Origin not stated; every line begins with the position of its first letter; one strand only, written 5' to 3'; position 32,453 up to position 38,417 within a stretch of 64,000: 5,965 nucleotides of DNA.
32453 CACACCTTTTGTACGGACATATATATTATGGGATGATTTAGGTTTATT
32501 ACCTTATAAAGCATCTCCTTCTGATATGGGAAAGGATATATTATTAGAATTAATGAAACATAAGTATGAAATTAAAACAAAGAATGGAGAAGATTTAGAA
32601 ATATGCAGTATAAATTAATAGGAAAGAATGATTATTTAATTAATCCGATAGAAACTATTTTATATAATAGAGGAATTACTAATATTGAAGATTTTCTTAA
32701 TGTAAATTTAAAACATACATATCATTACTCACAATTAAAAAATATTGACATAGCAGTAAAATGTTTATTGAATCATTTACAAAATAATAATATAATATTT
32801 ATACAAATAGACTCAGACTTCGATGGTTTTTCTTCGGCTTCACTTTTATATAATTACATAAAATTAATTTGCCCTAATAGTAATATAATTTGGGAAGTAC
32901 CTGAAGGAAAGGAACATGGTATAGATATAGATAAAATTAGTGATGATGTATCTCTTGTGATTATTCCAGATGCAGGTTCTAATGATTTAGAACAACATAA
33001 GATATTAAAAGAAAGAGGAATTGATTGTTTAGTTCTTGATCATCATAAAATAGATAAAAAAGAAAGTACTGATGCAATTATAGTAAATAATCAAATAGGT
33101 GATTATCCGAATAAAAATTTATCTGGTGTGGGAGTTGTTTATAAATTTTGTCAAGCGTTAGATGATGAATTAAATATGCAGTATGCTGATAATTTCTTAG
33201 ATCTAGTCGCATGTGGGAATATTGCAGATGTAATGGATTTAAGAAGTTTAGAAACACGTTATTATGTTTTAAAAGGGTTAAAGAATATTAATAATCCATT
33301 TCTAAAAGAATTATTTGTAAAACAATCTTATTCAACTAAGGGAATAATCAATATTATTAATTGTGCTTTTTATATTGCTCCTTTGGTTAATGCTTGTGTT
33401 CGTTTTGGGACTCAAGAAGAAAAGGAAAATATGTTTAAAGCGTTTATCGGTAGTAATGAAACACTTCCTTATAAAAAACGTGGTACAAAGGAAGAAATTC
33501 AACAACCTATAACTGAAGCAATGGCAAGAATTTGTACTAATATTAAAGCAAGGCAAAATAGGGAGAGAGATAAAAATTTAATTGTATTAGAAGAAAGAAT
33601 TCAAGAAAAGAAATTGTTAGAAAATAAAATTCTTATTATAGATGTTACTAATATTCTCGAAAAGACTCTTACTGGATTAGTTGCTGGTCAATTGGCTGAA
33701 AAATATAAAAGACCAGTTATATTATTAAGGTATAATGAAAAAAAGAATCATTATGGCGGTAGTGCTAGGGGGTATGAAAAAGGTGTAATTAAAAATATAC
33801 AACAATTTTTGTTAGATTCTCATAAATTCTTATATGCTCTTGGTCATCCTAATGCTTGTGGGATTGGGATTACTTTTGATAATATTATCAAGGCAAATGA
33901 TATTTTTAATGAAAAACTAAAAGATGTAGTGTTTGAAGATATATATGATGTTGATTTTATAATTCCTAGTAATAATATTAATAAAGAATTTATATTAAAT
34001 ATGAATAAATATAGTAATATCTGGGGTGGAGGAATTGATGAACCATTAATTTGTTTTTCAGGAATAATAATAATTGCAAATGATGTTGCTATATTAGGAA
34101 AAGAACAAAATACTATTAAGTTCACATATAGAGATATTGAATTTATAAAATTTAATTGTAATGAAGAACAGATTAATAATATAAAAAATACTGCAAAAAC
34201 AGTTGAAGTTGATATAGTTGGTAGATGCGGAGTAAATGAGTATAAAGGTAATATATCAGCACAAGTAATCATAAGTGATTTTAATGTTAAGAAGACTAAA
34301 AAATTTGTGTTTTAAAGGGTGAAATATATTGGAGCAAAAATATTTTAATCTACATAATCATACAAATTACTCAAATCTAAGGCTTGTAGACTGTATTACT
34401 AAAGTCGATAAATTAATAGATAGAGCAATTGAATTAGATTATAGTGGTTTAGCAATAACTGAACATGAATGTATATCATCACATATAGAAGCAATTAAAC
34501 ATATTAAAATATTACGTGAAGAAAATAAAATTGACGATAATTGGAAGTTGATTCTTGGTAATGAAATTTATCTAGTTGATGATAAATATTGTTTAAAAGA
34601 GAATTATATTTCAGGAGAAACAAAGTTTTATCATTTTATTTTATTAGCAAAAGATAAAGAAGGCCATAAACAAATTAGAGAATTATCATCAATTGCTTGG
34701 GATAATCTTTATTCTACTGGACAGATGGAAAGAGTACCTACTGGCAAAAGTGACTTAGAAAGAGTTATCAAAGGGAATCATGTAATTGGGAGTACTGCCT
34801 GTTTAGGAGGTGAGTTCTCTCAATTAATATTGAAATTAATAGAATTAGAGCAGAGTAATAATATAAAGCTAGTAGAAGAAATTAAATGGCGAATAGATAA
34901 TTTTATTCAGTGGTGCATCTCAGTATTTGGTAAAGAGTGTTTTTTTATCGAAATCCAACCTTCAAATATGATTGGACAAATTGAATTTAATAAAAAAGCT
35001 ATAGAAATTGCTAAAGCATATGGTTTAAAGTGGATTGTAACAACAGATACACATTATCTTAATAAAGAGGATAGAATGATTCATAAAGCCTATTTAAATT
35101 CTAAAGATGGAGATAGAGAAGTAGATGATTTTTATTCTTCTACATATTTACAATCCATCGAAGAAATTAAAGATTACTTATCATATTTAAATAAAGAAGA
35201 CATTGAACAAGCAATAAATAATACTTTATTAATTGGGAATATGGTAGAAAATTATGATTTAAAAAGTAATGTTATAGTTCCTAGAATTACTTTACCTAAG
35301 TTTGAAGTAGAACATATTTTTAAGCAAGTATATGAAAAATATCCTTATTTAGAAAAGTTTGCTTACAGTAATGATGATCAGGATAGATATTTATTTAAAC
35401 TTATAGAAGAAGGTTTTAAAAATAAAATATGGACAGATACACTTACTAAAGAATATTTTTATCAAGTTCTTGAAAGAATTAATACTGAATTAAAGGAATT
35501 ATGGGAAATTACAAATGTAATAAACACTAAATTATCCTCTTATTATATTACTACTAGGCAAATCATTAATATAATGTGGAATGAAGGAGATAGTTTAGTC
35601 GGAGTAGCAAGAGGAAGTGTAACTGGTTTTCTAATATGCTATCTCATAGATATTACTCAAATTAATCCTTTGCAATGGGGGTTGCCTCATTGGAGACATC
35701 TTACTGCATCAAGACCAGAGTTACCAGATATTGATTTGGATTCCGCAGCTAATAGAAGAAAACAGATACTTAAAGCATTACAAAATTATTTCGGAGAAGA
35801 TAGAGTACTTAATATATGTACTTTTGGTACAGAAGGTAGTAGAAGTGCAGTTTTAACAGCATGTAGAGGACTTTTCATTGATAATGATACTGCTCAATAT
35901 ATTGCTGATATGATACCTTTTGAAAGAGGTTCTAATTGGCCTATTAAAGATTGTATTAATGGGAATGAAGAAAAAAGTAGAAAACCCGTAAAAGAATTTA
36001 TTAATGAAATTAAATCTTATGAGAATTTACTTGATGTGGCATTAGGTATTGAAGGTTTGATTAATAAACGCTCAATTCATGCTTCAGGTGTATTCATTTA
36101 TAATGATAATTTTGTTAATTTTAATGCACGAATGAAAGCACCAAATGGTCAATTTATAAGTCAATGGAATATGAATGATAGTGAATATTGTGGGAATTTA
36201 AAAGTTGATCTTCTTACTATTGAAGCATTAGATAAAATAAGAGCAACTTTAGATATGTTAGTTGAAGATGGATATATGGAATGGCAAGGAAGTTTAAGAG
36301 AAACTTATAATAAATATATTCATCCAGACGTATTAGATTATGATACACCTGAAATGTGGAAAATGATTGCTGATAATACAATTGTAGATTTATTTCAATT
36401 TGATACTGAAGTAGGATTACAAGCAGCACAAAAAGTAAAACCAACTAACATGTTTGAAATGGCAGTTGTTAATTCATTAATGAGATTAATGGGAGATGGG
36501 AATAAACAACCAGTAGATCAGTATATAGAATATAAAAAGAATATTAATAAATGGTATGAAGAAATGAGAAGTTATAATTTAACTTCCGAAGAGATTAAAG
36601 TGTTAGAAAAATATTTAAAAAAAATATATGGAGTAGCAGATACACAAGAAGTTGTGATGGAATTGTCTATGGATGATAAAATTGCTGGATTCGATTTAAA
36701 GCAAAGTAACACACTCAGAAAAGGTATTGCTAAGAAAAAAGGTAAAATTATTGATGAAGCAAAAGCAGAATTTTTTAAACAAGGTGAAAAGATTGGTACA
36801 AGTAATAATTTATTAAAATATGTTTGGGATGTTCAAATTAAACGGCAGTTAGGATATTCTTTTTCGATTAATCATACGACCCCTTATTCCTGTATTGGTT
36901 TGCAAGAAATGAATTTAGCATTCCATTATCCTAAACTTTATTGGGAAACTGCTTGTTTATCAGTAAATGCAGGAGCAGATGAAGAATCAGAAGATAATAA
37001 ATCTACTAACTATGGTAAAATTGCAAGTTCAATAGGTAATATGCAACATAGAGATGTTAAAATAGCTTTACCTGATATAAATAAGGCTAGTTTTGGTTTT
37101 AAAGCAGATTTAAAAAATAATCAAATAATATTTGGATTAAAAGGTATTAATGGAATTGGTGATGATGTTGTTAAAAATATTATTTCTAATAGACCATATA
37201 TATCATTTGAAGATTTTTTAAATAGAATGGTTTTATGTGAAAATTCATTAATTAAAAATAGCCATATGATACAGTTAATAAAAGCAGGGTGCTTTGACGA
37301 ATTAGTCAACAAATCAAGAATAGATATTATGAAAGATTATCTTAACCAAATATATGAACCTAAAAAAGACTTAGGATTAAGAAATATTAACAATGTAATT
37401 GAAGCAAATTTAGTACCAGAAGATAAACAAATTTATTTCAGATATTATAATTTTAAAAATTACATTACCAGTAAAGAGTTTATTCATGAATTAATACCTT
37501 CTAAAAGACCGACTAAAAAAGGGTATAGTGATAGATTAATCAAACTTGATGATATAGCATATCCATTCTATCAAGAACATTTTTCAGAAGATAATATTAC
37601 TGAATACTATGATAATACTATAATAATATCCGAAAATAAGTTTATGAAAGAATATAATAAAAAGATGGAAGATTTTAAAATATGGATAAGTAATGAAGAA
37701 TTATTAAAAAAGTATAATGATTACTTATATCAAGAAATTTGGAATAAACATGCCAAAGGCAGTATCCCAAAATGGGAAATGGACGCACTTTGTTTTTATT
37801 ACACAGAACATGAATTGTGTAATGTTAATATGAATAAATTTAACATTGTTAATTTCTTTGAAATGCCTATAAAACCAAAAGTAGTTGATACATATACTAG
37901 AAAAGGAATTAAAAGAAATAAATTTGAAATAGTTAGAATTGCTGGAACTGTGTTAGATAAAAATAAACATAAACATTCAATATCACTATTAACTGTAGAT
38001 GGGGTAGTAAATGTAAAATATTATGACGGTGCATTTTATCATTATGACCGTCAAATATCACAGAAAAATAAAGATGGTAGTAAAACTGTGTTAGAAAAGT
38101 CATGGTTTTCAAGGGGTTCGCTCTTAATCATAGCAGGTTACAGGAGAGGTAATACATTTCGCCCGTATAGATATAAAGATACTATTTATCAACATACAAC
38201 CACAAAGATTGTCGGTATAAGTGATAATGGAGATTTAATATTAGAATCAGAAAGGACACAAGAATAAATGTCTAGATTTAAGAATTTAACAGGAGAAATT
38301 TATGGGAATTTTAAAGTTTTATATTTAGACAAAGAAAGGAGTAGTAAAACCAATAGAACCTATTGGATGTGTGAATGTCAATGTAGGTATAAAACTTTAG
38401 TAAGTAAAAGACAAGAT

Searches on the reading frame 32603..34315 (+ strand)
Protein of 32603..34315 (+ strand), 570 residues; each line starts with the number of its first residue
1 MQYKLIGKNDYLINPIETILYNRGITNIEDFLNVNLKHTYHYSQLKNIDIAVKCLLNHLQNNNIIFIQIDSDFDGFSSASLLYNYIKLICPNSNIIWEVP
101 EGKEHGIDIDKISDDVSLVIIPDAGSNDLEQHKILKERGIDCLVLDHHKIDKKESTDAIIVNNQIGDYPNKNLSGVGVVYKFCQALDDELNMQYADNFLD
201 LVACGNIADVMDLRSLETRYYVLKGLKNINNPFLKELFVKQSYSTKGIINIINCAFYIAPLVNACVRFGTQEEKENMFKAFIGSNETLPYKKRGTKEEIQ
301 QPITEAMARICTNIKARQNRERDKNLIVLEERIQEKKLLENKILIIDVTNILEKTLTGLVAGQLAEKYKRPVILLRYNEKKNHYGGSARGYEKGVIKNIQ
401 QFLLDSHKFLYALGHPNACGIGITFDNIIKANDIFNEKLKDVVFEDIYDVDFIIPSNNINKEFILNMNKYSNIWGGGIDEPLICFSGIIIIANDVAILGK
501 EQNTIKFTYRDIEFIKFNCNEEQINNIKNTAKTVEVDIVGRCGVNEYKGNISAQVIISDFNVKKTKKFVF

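Call 12: search_protein_families(library=pfam, proteins=[window:32603-34315:+])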
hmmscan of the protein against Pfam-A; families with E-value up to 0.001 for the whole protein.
window:32603-34315:+ (570 aa): 3 families
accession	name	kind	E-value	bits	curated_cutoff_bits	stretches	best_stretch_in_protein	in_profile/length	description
PF01368.27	DHH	-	7.9e-16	58.9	28.1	1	65-205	2-124/125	DHH family, N-terminal domain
PF17768.7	RecJ_OB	-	1.4e-12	48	27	1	450-559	1-107/107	RecJ OB domain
PF02272.25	DHHA1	-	3.6e-05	24.6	25.9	1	349-440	10-101/102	DHHA1 domain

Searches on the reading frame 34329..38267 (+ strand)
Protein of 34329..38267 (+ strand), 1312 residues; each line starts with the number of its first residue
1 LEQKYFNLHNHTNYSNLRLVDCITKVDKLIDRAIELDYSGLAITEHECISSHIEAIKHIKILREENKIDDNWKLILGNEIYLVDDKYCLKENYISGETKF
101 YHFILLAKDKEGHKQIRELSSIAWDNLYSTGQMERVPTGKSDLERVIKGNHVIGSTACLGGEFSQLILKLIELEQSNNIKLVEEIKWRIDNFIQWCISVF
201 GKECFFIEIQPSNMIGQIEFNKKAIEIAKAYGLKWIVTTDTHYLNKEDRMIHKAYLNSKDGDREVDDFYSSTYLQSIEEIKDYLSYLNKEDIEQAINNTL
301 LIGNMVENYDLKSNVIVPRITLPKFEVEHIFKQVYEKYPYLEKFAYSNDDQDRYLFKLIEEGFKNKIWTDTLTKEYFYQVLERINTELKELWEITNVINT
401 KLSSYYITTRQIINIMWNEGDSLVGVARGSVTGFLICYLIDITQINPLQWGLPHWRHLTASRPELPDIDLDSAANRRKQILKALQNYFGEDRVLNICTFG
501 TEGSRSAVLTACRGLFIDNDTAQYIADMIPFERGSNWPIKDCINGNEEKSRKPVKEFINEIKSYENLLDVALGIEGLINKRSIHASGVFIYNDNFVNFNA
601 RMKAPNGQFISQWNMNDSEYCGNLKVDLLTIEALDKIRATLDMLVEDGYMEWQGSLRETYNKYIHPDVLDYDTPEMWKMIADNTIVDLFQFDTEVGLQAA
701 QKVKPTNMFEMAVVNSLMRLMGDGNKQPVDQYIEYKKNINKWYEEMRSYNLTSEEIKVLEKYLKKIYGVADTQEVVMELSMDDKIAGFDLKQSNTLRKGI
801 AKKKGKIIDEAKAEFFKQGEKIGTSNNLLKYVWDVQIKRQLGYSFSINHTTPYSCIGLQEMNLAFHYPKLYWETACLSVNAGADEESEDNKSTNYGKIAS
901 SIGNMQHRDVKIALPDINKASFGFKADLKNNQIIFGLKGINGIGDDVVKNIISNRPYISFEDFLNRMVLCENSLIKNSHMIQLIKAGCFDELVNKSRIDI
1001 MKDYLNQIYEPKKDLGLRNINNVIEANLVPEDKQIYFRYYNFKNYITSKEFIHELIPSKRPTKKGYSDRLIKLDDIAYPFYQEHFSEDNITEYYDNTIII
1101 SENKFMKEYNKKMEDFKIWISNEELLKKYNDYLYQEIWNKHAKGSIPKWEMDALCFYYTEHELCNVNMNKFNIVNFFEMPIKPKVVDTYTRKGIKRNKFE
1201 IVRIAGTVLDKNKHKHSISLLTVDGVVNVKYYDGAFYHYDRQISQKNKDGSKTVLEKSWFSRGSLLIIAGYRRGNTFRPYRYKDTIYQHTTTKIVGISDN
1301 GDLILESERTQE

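Call 12: search_protein_families(library=pfam, proteins=[window:34329-38267:+])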
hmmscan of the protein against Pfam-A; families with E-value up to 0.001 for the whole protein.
window:34329-38267:+ (1312 aa): 4 families
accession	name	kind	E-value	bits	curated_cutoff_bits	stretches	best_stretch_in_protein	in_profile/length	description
PF07733.18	DNA_pol3_alpha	-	2.4e-54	185.1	23.9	1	354-629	2-259/260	Bacterial DNA polymerase III alpha NTPase domain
PF17657.6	DNA_pol3_finger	-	5e-25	88.2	22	1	656-821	12-164/166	Bacterial DNA polymerase III alpha subunit finger domain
PF02811.25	PHP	-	9.1e-21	75.3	26.4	1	8-211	2-163/164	PHP domain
PF14579.12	HHH_6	-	3.5e-16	59.6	25.6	1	910-994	2-84/90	Helix-hairpin-helix motif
